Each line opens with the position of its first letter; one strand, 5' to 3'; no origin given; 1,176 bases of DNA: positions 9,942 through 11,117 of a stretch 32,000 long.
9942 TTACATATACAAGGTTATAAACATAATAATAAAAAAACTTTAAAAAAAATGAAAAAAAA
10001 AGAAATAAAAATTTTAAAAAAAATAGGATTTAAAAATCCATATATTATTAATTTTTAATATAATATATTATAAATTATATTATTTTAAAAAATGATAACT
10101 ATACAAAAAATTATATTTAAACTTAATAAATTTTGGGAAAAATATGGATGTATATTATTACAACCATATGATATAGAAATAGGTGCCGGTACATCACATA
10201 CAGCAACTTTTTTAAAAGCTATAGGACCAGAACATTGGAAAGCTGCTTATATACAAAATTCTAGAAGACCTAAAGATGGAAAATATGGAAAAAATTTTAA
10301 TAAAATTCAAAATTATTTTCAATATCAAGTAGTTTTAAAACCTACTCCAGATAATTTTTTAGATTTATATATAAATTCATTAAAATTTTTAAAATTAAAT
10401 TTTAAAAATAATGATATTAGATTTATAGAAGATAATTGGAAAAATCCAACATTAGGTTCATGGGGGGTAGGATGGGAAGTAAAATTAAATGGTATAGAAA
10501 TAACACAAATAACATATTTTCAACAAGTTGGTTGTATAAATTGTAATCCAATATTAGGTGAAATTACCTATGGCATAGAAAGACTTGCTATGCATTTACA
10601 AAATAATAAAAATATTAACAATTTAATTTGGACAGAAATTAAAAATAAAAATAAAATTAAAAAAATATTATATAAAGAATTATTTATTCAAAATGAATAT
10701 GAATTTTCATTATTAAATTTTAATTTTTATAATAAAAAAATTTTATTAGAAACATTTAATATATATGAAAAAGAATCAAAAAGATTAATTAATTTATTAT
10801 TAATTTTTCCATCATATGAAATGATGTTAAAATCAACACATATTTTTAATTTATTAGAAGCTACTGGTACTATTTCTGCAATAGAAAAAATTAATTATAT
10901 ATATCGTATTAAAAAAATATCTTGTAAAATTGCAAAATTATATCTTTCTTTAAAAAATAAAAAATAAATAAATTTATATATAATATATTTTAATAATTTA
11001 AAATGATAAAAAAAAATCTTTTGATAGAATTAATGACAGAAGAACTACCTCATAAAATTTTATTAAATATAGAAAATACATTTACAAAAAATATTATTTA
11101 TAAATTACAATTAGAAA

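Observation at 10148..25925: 7,888-bp head-to-tail tandem duplication doubling five housekeeping genes in a minimal genome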

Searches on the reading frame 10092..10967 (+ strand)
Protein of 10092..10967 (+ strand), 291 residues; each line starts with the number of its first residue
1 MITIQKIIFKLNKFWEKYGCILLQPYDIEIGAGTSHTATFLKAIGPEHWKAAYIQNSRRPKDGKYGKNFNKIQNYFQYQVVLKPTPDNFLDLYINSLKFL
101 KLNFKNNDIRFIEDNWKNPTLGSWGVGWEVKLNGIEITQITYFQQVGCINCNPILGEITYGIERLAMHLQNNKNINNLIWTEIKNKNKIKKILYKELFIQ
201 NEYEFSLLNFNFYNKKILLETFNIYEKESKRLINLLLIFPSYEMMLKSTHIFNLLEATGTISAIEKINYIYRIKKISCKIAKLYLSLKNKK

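Call 3: search_protein_families(library=ncbifam, proteins=[window:10092-10967:+])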
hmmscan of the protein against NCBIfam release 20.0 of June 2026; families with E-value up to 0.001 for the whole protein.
window:10092-10967:+ (291 aa): 3 families
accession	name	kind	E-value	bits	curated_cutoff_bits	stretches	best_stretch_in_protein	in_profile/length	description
NF006827.1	PRK09348.1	equivalog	2.5e-119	397.7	369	1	3-285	1-275/276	glycine--tRNA ligase subunit alpha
TIGR00388.1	glyQ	equivalog_domain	4.7e-116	387.1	361.45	1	3-289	2-284/293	glycine--tRNA ligase subunit alpha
NF011499.0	PRK14908.1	equivalog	2.2e-114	383.9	1244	1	1-289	4-284/998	glycine--tRNA ligase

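Call 8: list_cluster_members(proteins=[window:10092-10967:+, window:11003-13114:+, window:14050-15147:+, window:15708-17240:-, window:25186-26292:-, window:8263-9588:+])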
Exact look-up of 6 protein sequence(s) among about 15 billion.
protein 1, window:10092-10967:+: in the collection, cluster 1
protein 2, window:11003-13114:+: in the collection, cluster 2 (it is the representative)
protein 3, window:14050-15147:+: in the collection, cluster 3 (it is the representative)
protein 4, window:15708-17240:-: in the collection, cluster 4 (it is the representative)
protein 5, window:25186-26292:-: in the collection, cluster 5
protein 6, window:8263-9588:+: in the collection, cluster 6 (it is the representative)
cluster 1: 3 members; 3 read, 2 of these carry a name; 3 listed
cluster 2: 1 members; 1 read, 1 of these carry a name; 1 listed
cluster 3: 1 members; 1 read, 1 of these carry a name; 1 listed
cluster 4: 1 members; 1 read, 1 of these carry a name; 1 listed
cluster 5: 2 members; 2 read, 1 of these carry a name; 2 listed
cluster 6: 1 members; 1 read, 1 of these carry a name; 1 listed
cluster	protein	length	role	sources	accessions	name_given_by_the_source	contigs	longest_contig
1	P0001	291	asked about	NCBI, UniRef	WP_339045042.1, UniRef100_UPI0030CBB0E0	glycine--tRNA ligase subunit alpha [Candidatus Zinderia endosymbiont of Aphrophora alni] | glycine--tRNA ligase subunit alpha n=1 Tax=Candidatus Zinderia endosymbiont of Aphrophora ...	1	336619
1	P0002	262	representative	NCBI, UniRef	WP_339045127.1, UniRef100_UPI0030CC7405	glycine--tRNA ligase subunit alpha [Candidatus Zinderia endosymbiont of Aphrophora alni] | glycine--tRNA ligase subunit alpha n=1 Tax=Candidatus Zinderia endosymbiont of Aphrophora ...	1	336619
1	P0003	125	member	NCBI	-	-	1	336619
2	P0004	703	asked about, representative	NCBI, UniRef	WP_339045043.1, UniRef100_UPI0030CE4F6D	glycine--tRNA ligase subunit beta [Candidatus Zinderia endosymbiont of Aphrophora alni] | glycine--tRNA ligase subunit beta n=1 Tax=Candidatus Zinderia endosymbiont of Aphrophora ...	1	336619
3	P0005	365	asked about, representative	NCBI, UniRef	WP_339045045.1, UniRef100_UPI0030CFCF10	tRNA 2-thiouridine(34) synthase MnmA [Candidatus Zinderia endosymbiont of Aphrophora alni] | tRNA 2-thiouridine(34) synthase MnmA n=1 Tax=Candidatus Zinderia endosymbiont of ...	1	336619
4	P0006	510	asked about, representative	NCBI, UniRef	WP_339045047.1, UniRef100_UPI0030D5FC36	lysine--tRNA ligase [Candidatus Zinderia endosymbiont of Aphrophora alni] | lysine--tRNA ligase n=1 Tax=Candidatus Zinderia endosymbiont of Aphrophora alni ...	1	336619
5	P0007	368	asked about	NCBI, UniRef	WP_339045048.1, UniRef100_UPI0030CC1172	peptide chain release factor 2 [Candidatus Zinderia endosymbiont of Aphrophora alni] | peptide chain release factor 2 n=1 Tax=Candidatus Zinderia endosymbiont of Aphrophora ...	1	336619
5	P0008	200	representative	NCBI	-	-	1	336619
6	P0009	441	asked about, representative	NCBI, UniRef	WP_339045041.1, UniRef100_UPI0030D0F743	tRNA (N6-isopentenyl adenosine(37)-C2)-methylthiotransferase MiaB [Candidatus Zinderia ... | tRNA (N6-isopentenyl adenosine(37)-C2)-methylthiotransferase MiaB n=1 Tax=Candidatus ...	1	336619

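Call 11: find_encoding_contigs(protein=P0004, flank=10000, max_places=6)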
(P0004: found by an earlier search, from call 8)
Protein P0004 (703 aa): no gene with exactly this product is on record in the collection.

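Call 13: find_homologous_proteins(query=P0006, max_evalue=1e-60)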
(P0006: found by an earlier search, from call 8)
Query P0006 (510 aa): 8000 proteins with E <= 1e-60 among 8000 candidates; the best 120 are listed.
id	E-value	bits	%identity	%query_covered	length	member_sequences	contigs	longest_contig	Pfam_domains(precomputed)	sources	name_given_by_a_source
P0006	0.0e+0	1103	100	100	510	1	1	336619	PF01336.32,PF00152.26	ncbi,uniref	ncbi:lysine--tRNA ligase [Candidatus Zinderia endosymbiont of Aphrophora alni]|uniref:lysine--tRNA l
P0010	5.3e-266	901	83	100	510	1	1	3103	PF01336.32,PF00152.26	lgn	-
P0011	2.0e-262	889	82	100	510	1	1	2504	PF01336.32,PF00152.26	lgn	-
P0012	4.8e-169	581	53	98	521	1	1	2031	PF01336.32,PF00152.26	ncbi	-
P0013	7.0e-168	578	52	98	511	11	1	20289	PF01336.32,PF00152.26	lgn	-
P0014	1.3e-166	573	52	98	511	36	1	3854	PF01336.32,PF00152.26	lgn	-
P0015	1.0e-165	570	52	98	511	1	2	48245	PF01336.32,PF00152.26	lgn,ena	-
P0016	9.3e-165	567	53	99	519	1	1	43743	PF01336.32,PF00152.26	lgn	-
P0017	1.5e-164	567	52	98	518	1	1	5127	PF01336.32,PF00152.26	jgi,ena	-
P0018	2.3e-164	566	52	98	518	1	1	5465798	PF01336.32,PF00152.26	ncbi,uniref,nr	ncbi:lysine--tRNA ligase [Herbaspirillum sp. meg3]|uniref:lysine--tRNA ligase n=1 Tax=Herbaspirillum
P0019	2.8e-164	566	55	98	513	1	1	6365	PF01409.26,PF01336.32,PF00152.26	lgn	-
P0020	4.1e-164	565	54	98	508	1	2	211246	PF01409.26,PF01336.32,PF00152.26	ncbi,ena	-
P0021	6.0e-164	565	52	98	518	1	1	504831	PF01336.32,PF00152.26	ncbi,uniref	ncbi:lysine--tRNA ligase [Herbaspirillum rhizosphaerae]|uniref:Lysine--tRNA ligase n=1 Tax=Herbaspir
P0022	1.0e-163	564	52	98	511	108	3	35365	PF01336.32,PF00152.26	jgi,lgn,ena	-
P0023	1.6e-163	563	52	98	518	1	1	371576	PF01336.32,PF00152.26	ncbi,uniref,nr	ncbi:lysine--tRNA ligase [Herbaspirillum rhizosphaerae]|uniref:lysine--tRNA ligase n=1 Tax=Herbaspir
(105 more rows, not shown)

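Call 15: find_encoding_contigs(protein=P0010, flank=10000)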
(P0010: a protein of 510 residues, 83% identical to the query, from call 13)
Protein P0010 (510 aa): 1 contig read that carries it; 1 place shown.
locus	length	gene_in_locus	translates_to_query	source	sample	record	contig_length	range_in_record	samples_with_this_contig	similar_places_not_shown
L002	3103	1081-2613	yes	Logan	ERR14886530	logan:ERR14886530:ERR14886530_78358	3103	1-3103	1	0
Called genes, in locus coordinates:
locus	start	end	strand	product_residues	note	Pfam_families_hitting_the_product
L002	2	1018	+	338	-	?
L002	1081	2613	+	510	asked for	PF01336:tRNA_anti-codon, PF00152:tRNA-synt_2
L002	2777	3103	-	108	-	?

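Call 16: find_encoding_contigs(protein=P0011, flank=10000)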
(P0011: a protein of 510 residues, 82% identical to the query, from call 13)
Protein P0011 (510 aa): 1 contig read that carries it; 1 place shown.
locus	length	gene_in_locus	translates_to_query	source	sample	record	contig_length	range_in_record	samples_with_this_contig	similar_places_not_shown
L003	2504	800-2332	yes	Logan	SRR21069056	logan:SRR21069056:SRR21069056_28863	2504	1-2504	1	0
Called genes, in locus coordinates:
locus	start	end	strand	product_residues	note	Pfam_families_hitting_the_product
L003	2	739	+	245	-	?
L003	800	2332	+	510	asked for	PF01336:tRNA_anti-codon, PF00152:tRNA-synt_2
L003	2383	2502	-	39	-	?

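Call 21: find_homologous_proteins(query=P0001, max_evalue=1e-30)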
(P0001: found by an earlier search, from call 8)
Query P0001 (291 aa): 7981 proteins with E <= 1e-30 among 8000 candidates; the best 120 are listed.
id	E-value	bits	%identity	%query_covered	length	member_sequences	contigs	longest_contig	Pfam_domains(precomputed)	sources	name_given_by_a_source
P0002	1.0e-169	582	100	90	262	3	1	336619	PF02091.21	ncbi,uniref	ncbi:glycine--tRNA ligase subunit alpha [Candidatus Zinderia endosymbiont of Aphrophora alni]|uniref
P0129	3.7e-145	501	78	100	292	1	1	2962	PF02091.21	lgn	-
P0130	4.3e-119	415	63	100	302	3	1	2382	PF02091.21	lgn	-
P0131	1.8e-116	407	62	99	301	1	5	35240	PF02091.21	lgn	-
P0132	4.5e-115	402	60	100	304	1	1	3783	PF02091.21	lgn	-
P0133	8.0e-114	398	59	99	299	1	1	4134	PF02091.21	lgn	-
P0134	1.0e-113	398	59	100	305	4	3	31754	PF02091.21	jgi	jgi:glycyl-tRNA synthetase alpha chain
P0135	1.8e-113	397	58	100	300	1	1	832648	PF02091.21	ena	-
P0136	2.0e-113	397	58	100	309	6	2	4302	PF02091.21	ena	-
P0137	3.4e-113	396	58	92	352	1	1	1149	PF02091.21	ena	-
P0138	5.3e-113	395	58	100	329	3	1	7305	PF02091.21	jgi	jgi:glycyl-tRNA synthetase alpha chain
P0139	6.3e-113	395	56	100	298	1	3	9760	PF02091.21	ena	-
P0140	8.0e-113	395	57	100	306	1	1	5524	PF02091.21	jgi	jgi:glycyl-tRNA synthetase alpha chain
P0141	8.9e-113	395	57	100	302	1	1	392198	PF02091.21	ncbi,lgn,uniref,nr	ncbi:glycine--tRNA ligase subunit alpha [Chitinasiproducens palmae]|uniref:Glycine--tRNA ligase alph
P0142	1.1e-112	394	58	100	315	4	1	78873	PF02091.21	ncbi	ncbi:MAG: glycine--tRNA ligase subunit alpha [Janthinobacterium lividum]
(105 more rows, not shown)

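Call 22: find_encoding_contigs(protein=P0129, flank=10000)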
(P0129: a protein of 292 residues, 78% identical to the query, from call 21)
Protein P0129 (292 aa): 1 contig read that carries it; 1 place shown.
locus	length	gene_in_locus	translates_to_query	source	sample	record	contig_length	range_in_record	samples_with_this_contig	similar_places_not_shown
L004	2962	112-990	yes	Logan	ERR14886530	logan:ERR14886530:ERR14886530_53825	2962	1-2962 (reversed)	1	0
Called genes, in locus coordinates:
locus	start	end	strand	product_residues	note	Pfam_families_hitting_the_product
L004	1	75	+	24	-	?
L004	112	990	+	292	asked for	PF02091:tRNA-synt_2e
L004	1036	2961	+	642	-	?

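Call 23: find_encoding_contigs(protein=P0130, flank=10000)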
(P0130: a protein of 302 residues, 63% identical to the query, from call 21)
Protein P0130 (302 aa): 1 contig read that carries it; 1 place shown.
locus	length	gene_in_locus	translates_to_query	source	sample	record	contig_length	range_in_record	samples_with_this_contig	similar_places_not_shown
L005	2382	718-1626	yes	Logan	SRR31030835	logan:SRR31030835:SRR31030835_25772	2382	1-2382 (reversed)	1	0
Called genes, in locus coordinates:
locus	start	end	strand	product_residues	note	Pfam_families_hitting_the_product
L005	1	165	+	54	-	?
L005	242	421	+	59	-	-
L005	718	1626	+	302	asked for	PF02091:tRNA-synt_2e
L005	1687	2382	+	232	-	?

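Call 24: find_homologous_proteins(query=P0007, max_evalue=1e-10)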
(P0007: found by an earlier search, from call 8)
Query P0007 (368 aa): 8000 proteins with E <= 1e-10 among 8000 candidates; the best 120 are listed.
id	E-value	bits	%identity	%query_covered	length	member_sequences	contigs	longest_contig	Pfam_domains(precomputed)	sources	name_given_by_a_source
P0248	6.8e-150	517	-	-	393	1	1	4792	PF03462.24,PF00472.27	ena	-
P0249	2.8e-119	416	56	90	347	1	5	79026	PF03462.24,PF00472.27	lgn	-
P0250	7.1e-116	405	-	-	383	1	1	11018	PF03462.24,PF00472.27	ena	-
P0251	4.0e-115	403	58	93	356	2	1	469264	PF03462.24,PF00472.27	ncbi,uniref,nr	ncbi:peptide chain release factor 2 [Candidatus Profftella armatura (Diaphorina cf. continua)]|unire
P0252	5.2e-113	396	51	94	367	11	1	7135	PF03462.24,PF00472.27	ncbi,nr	ncbi:MAG TPA: peptide chain release factor 2 [Oxalicibacterium sp.]|nr:peptide chain release factor 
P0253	8.4e-113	395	51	94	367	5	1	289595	PF03462.24,PF00472.27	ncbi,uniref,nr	ncbi:peptide chain release factor 2 [Duganella qianjiadongensis]|uniref:Peptide chain release factor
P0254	1.4e-112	394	50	93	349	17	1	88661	PF03462.24,PF00472.27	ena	-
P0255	2.3e-112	394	50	94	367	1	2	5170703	PF03462.24,PF00472.27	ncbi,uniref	ncbi:peptide chain release factor 2 [Undibacterium arcticum]|uniref:Peptide chain release factor 2 n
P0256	2.4e-112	394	52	91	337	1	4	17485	PF03462.24,PF00472.27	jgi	jgi:peptide chain release factor 2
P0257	3.2e-112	393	52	91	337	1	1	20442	PF03462.24,PF00472.27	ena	-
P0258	3.4e-112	393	51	91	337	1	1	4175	PF03462.24,PF00472.27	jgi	-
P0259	3.4e-112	393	50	93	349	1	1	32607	PF03462.24,PF00472.27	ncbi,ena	-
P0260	3.4e-112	393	50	93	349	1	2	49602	PF03462.24,PF00472.27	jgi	-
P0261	4.1e-112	393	52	91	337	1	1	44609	PF03462.24,PF00472.27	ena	-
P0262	4.3e-112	393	51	91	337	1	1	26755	PF03462.24,PF00472.27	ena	-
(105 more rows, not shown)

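Call 25: find_encoding_contigs(protein=P0248, flank=10000)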
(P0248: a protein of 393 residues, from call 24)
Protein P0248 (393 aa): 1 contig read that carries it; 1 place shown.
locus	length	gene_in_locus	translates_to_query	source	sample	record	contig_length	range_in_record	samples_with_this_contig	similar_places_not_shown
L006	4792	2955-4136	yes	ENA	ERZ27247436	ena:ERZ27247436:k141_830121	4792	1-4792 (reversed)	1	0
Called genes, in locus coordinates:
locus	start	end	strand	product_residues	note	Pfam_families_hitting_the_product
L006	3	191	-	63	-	?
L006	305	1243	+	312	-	PF03631:Virul_fac_BrkB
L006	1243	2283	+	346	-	-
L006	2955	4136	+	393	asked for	PF03462:PCRF, PF00472:RF-1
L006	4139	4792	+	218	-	?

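Call 33: find_related_loci(query=P0006, collection=metagenome_contigs, flank=10000)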
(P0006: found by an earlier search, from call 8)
Query P0006 (510 aa) in metagenome_contigs; peptide patterns used: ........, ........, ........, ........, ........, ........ (x = any residue, [..] = any of these).
84 stretches matched a pattern, but none encodes a relative of the query by tblastn (E <= 1e-3).
